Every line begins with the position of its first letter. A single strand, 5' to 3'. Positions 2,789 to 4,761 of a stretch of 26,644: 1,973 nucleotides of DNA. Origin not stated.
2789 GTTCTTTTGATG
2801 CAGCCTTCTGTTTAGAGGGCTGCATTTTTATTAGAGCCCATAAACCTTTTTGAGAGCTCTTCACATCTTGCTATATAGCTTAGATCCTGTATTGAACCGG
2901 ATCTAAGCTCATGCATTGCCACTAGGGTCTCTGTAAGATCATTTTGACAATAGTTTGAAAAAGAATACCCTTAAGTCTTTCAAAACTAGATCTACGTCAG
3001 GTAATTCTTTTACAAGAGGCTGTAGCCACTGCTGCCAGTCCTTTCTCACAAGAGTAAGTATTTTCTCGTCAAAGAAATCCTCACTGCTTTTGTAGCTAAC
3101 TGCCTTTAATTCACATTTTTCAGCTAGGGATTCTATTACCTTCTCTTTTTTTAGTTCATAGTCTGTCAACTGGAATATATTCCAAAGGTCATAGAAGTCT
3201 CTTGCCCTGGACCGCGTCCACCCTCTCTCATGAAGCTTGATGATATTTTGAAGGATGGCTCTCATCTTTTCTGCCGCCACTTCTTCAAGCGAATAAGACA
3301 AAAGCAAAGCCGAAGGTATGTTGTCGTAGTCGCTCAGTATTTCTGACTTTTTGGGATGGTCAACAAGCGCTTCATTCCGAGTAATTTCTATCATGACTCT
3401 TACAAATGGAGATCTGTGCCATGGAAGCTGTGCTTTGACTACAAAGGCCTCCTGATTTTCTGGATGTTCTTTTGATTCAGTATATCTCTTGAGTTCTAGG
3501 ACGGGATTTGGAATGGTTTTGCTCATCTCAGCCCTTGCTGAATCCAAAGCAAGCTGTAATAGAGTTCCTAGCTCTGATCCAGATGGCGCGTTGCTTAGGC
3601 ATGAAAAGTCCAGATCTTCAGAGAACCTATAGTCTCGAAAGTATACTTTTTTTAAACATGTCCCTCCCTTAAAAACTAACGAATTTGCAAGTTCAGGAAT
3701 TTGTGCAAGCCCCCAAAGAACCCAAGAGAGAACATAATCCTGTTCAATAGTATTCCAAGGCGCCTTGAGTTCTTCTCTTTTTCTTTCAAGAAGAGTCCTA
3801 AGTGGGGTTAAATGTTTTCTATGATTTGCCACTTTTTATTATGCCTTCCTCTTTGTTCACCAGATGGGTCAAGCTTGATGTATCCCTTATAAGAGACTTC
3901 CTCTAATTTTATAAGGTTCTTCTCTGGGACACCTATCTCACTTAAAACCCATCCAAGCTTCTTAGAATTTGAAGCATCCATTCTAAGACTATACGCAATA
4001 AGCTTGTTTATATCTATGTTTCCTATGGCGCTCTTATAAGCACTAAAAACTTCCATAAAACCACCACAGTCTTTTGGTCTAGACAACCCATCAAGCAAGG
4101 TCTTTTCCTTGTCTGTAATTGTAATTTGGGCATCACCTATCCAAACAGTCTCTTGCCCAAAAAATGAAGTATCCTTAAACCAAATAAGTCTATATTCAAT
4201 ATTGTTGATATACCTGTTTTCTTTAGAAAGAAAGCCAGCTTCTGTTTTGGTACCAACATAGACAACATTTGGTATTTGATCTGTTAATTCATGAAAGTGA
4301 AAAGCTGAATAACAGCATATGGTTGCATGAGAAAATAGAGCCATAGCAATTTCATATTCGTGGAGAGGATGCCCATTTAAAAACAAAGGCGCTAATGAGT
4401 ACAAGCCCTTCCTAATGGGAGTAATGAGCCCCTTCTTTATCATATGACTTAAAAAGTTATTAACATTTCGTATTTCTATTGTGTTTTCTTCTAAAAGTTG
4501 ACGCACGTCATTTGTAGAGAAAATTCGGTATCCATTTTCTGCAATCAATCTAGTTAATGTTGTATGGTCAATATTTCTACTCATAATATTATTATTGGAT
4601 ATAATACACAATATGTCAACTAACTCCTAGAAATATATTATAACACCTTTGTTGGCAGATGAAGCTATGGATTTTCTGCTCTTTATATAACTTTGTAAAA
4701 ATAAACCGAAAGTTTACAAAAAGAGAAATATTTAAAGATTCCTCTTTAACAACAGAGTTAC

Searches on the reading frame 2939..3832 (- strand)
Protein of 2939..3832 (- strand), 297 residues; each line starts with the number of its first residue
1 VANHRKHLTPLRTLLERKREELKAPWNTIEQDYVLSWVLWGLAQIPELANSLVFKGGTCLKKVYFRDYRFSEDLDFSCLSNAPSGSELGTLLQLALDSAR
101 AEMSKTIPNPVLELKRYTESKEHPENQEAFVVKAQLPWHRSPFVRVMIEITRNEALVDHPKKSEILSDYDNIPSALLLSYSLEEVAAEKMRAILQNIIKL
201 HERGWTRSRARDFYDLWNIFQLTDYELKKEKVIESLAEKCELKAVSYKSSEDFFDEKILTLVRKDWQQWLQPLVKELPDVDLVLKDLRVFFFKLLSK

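Call 11: search_protein_families(library=pfam, proteins=[window:2939-3832:-])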
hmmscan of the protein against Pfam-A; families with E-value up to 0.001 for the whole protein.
window:2939-3832:- (297 aa): 1 family
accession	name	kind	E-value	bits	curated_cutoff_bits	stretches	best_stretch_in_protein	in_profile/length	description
PF08843.17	AbiEii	-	1.1e-37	130.7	22.5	1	43-282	6-234/238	Nucleotidyl transferase AbiEii toxin, Type IV TA system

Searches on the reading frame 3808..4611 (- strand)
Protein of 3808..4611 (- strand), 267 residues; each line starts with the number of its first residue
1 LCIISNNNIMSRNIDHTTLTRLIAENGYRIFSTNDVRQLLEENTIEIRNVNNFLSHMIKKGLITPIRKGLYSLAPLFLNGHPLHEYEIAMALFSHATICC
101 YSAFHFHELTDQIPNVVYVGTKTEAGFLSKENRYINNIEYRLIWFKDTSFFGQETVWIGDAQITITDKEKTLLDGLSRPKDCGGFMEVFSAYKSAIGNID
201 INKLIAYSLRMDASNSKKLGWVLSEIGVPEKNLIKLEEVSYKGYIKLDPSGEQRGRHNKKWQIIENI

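Call 11: search_protein_families(library=pfam, proteins=[window:3808-4611:-])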
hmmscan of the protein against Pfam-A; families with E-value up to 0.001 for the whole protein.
window:3808-4611:- (267 aa): 1 family
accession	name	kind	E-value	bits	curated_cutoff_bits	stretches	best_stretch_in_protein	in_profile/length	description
PF13338.12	AbiEi_4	-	0.00038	21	25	0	23-73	6-48/49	Transcriptional regulator, AbiEi antitoxin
